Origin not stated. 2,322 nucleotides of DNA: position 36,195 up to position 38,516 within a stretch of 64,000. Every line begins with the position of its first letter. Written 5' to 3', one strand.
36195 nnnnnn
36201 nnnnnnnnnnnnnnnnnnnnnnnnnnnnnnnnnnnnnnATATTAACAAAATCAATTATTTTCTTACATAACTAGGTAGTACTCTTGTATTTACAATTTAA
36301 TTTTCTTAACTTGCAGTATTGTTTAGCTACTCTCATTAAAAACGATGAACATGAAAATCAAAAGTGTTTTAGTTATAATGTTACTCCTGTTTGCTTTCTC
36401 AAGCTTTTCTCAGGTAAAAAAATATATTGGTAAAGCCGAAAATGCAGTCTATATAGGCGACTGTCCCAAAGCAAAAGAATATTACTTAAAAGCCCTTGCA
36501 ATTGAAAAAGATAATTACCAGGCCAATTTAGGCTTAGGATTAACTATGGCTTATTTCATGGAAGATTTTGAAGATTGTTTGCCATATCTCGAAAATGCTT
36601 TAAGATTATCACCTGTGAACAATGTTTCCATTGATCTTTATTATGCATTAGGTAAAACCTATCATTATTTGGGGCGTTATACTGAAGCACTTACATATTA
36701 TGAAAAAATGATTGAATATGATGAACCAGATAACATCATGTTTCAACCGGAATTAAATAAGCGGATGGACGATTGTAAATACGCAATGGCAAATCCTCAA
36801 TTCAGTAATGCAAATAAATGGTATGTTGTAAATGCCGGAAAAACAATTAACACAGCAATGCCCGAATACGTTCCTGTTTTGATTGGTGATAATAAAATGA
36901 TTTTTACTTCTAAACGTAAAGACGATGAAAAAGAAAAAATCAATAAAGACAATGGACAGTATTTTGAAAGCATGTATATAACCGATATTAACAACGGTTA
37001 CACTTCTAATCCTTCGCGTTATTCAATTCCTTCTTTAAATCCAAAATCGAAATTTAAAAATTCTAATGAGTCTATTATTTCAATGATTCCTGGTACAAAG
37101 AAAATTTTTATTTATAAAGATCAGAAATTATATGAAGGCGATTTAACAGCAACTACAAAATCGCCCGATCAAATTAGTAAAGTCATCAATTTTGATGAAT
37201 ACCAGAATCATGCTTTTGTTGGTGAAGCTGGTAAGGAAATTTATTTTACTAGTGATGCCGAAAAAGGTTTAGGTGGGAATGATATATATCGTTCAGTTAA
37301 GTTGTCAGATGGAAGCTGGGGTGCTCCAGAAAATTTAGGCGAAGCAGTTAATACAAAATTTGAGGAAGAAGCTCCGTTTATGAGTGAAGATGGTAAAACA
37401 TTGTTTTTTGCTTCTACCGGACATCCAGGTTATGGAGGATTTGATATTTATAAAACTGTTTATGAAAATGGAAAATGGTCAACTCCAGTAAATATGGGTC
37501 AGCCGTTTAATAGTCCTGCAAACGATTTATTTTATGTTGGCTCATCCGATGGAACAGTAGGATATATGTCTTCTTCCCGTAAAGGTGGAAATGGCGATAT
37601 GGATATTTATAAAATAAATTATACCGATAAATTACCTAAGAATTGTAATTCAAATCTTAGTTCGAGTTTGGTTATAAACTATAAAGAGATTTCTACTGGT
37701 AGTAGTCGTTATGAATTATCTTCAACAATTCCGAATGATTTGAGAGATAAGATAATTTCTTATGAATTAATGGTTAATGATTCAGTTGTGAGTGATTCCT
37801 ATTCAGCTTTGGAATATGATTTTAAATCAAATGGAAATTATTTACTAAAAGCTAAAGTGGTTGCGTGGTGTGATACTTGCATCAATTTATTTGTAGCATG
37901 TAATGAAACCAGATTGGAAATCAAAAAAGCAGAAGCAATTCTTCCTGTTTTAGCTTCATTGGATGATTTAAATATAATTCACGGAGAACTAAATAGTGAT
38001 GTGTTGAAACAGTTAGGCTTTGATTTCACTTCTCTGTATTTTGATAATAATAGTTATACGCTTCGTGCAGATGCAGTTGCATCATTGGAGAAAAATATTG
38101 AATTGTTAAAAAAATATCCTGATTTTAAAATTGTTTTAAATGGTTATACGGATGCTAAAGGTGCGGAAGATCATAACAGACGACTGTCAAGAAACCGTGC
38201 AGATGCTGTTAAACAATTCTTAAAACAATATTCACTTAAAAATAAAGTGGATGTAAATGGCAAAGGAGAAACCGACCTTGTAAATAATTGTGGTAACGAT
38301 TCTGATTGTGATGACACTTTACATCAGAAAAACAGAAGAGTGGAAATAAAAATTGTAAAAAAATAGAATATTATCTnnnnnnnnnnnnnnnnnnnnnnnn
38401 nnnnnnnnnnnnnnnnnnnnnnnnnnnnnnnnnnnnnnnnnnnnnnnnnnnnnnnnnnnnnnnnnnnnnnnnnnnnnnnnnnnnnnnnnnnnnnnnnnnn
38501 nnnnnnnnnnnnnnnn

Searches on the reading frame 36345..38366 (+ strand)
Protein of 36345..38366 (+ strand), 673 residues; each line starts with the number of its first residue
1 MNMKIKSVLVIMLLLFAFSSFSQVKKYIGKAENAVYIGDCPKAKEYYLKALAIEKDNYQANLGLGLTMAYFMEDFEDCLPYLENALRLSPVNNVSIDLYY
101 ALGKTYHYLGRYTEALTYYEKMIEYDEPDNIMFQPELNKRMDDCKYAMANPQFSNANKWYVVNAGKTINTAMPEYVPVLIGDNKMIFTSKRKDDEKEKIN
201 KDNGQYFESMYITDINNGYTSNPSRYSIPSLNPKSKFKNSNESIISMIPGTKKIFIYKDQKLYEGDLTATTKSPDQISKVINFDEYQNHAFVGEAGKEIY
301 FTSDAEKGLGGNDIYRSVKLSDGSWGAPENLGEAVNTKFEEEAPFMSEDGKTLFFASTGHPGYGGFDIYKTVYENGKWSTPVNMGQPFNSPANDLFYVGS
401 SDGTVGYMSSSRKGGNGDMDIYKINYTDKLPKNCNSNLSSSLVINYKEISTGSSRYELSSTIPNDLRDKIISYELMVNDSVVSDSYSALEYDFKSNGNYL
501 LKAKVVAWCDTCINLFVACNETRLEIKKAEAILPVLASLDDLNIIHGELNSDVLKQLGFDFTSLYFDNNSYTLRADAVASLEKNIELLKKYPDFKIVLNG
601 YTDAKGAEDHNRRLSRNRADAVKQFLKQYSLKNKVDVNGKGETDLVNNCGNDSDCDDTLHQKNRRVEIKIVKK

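Call 19: search_protein_families(library=pfam, proteins=[window:36345-38366:+], max_evalue=0.001)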
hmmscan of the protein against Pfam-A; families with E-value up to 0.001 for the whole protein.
window:36345-38366:+ (673 aa): 9 families
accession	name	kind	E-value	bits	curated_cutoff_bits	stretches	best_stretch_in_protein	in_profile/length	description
PF00691.25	OmpA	-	1.1e-14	55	27.2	1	565-653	1-92/98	OmpA family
PF07676.18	PD40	-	4.4e-13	49.2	20.9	1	332-369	2-37/38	WD40-like Beta Propeller Repeat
PF07719.23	TPR_2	-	6.7e-10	38.8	27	1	97-127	2-32/34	Tetratricopeptide repeat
PF00515.34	TPR_1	-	6.9e-10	38.8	27.8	1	97-126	2-31/34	Tetratricopeptide repeat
PF13181.12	TPR_8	-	1.1e-09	38.1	25.7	1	97-127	2-32/34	Tetratricopeptide repeat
PF13424.12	TPR_12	-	2.2e-09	37.8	30.1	1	63-124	8-73/77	Tetratricopeptide repeat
PF13432.12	TPR_16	-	7.5e-06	26.7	32.7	0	70-123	8-58/65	Tetratricopeptide repeat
PF13428.12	TPR_14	-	1.5e-05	25.6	23.5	0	97-129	2-33/44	Tetratricopeptide repeat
PF13176.12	TPR_7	-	3.4e-05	24.1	27.9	1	99-128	2-33/36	Tetratricopeptide repeat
